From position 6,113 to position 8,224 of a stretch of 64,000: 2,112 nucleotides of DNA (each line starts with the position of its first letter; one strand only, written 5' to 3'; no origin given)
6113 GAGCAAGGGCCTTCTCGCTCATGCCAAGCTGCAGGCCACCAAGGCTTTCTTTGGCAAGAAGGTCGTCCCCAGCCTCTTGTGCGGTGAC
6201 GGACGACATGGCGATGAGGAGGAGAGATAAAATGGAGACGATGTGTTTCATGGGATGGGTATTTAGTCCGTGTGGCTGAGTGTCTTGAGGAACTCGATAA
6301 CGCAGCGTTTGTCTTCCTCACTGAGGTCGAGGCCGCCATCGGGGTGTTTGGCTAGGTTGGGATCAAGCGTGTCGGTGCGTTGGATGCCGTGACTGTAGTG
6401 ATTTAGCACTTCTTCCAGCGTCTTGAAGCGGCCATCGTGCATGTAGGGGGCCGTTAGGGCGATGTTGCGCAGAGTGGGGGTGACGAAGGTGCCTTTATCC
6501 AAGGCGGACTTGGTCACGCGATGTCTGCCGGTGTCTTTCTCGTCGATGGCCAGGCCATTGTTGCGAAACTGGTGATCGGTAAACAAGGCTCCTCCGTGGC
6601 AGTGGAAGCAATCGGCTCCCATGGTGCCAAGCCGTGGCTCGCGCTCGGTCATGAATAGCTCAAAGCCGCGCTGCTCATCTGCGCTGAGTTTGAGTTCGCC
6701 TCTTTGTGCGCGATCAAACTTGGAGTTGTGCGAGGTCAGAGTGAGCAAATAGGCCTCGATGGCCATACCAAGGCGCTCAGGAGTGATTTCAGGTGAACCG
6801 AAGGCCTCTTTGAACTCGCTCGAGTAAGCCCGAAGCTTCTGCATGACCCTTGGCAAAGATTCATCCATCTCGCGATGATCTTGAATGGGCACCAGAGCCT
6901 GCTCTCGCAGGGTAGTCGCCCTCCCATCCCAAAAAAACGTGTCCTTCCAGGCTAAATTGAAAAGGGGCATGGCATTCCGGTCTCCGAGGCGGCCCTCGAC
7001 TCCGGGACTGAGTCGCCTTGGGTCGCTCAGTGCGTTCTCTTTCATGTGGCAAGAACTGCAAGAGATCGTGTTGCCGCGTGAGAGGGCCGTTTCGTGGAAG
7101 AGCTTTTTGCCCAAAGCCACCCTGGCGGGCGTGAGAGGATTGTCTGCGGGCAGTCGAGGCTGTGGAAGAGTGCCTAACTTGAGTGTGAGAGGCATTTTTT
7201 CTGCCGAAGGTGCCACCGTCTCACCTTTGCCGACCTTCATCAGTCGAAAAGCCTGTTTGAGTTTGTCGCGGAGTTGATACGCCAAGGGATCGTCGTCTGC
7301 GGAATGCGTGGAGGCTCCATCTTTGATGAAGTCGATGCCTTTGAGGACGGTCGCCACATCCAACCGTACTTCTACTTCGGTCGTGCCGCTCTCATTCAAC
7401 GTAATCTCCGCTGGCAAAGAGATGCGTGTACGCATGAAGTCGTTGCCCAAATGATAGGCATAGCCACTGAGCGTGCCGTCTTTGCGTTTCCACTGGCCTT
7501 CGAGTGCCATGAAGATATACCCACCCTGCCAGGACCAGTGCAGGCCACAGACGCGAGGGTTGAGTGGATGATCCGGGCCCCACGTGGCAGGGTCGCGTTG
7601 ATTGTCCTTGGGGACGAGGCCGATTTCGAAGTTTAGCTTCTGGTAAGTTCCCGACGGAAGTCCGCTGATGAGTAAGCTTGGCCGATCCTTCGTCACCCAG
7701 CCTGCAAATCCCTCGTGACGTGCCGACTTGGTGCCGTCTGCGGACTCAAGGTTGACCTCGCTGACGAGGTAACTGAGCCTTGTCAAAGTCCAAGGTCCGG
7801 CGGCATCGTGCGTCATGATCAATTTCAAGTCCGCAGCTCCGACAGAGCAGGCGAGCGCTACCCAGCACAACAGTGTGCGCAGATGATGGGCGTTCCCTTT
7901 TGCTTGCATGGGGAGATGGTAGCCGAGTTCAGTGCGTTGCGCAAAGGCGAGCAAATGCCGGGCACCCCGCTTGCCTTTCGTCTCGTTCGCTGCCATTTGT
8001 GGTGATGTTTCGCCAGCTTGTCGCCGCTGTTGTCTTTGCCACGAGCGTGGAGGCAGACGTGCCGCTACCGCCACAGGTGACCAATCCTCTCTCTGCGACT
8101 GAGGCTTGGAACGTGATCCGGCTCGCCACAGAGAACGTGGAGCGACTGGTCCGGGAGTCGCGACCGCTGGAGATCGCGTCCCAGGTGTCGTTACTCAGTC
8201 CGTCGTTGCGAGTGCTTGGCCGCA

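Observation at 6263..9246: Divergent pair: di-heme peroxidase with an N-terminal extension, and a secreted protein with a CusF/CusB-like metal-binding motif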

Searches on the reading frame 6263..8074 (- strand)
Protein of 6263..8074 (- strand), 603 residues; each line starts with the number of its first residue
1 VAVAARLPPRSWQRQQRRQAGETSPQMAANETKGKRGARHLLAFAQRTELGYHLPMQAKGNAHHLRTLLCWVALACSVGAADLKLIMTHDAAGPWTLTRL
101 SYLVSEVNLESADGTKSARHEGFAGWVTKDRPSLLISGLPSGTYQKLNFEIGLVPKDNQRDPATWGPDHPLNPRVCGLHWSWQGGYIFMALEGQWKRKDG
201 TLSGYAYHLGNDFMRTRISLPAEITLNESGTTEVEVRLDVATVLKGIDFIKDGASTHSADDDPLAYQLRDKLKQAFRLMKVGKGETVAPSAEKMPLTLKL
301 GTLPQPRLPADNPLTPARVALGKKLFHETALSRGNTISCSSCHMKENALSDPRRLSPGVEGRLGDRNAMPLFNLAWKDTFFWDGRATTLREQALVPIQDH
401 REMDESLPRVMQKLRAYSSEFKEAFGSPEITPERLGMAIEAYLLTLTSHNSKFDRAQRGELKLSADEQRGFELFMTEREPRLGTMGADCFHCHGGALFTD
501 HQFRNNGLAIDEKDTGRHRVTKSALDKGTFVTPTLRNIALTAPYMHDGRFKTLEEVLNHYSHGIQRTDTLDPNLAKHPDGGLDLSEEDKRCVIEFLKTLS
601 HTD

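Call 3: search_protein_families(library=pfam, proteins=[window:6263-8074:-], max_evalue=0.1)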
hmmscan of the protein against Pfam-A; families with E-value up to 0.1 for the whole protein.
window:6263-8074:- (603 aa): 5 families
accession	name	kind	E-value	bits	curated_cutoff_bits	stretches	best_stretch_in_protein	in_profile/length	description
PF03150.19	CCP_MauG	-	1.5e-51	175.4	25.6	2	317-460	2-147/149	Di-haem cytochrome c peroxidase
PF20243.3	MbnP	-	7.5e-24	85.1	27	1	92-252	24-184/189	MbnP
PF00034.26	Cytochrom_C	-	3.2e-05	25.6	21.3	1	487-600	10-90/90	Cytochrome c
PF09086.16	DUF1924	-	5.1e-05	24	22.5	1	317-347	6-37/96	Domain of unknown function (DUF1924)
PF21419.2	RoxA-like_Cyt-c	-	0.0014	18.6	26.7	1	530-558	2-30/39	RoxA-like, cytochrome c-like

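Call 4: search_protein_families(library=ncbifam, proteins=[window:6263-8074:-], max_evalue=0.1)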
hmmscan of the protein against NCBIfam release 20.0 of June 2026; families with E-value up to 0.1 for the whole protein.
window:6263-8074:- (603 aa): 9 families
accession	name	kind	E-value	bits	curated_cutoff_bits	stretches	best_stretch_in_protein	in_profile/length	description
TIGR04039.1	MXAN_0977_Heme2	hypoth_equivalog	1.3e-62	211.8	362.85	1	309-601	2-323/336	MbnH family di-heme enzyme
TIGR03791.1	TTQ_mauG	equivalog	4.8e-53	180.3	443.85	1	314-600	1-279/291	tryptophan tryptophylquinone biosynthesis enzyme MauG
TIGR03981.2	SAM_quin_mod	hypoth_equivalog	3.5e-29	101.9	340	2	421-564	217-362/411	His-Xaa-Ser system-associated MauG-like protein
TIGR04052.2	MbnP_like_WxW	equivalog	4.4e-10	39.4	140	1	130-276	86-240/257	MbnP family copper-binding protein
NF052341.1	hydrazine_gamma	equivalog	1.5e-05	24.1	625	1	525-560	275-311/339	hydrazine synthase subunit gamma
NF040606.1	CytoC_perox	subfamily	0.00023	20.5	150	1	299-559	276-455/524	di-heme-cytochrome C peroxidase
NF052342.1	hydrazine_BC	exception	0.001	17.3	1250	1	483-557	588-659/690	hydrazine synthase subunit beta-gamma fusion subunit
TIGR04484.1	thiosulf_SoxA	equivalog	0.0011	18.3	110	1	312-383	101-167/212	sulfur oxidation c-type cytochrome SoxA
NF051462.1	RoxC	equivalog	0.011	13.9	900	0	530-559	653-682/812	putative rubber dioxygenase RoxC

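Call 19: search_solved_structures(query=window:6263-7909:-, max_evalue=0.01, show_alignments=3)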
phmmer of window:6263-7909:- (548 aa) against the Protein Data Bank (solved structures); distinct sequences matched with E-value up to 0.01: 30.
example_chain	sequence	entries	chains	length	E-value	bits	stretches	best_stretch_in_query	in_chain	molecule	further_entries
6e1c_A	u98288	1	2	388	3.9e-40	141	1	248-545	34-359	Di-heme enzyme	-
1iqc_A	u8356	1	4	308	5.9e-35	123.9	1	255-503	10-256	di-heme peroxidase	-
4aao_A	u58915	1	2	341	8.6e-34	120.1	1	230-502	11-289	CYTOCHROME C551 PEROXIDASE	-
4aal_A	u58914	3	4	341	8.8e-34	120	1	230-502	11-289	CYTOCHROME C551 PEROXIDASE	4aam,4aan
1nml_A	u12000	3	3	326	2e-33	118.8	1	251-502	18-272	di-haem cytochrome c peroxidase | Cytochrome c peroxidase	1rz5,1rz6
3o5c_A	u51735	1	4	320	2.1e-33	118.8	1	260-505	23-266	Cytochrome c551 peroxidase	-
9qdt_A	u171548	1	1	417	2.4e-31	112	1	251-501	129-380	Probable cytochrome c peroxidase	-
1eb7_A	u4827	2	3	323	3e-31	111.6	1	257-501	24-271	CYTOCHROME C551 PEROXIDASE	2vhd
3hq8_A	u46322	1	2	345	4.9e-31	111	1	253-502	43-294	Cytochrome c551 peroxidase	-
3hq6_A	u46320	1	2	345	1.7e-30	109.1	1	253-502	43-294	Cytochrome c551 peroxidase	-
3hq9_A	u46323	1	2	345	2.4e-30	108.7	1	253-502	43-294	Cytochrome c551 peroxidase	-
2c1u_A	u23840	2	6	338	4.3e-30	107.8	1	254-507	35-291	DI-HAEM CYTOCHROME C PEROXIDASE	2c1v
3hq7_A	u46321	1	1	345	8.9e-30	106.8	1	253-502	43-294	Cytochrome c551 peroxidase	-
1zzh_A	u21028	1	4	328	1.8e-29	105.8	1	248-507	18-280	cytochrome c peroxidase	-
6qkn_A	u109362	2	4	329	4.1e-28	101.3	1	255-501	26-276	Cytochrome-c peroxidase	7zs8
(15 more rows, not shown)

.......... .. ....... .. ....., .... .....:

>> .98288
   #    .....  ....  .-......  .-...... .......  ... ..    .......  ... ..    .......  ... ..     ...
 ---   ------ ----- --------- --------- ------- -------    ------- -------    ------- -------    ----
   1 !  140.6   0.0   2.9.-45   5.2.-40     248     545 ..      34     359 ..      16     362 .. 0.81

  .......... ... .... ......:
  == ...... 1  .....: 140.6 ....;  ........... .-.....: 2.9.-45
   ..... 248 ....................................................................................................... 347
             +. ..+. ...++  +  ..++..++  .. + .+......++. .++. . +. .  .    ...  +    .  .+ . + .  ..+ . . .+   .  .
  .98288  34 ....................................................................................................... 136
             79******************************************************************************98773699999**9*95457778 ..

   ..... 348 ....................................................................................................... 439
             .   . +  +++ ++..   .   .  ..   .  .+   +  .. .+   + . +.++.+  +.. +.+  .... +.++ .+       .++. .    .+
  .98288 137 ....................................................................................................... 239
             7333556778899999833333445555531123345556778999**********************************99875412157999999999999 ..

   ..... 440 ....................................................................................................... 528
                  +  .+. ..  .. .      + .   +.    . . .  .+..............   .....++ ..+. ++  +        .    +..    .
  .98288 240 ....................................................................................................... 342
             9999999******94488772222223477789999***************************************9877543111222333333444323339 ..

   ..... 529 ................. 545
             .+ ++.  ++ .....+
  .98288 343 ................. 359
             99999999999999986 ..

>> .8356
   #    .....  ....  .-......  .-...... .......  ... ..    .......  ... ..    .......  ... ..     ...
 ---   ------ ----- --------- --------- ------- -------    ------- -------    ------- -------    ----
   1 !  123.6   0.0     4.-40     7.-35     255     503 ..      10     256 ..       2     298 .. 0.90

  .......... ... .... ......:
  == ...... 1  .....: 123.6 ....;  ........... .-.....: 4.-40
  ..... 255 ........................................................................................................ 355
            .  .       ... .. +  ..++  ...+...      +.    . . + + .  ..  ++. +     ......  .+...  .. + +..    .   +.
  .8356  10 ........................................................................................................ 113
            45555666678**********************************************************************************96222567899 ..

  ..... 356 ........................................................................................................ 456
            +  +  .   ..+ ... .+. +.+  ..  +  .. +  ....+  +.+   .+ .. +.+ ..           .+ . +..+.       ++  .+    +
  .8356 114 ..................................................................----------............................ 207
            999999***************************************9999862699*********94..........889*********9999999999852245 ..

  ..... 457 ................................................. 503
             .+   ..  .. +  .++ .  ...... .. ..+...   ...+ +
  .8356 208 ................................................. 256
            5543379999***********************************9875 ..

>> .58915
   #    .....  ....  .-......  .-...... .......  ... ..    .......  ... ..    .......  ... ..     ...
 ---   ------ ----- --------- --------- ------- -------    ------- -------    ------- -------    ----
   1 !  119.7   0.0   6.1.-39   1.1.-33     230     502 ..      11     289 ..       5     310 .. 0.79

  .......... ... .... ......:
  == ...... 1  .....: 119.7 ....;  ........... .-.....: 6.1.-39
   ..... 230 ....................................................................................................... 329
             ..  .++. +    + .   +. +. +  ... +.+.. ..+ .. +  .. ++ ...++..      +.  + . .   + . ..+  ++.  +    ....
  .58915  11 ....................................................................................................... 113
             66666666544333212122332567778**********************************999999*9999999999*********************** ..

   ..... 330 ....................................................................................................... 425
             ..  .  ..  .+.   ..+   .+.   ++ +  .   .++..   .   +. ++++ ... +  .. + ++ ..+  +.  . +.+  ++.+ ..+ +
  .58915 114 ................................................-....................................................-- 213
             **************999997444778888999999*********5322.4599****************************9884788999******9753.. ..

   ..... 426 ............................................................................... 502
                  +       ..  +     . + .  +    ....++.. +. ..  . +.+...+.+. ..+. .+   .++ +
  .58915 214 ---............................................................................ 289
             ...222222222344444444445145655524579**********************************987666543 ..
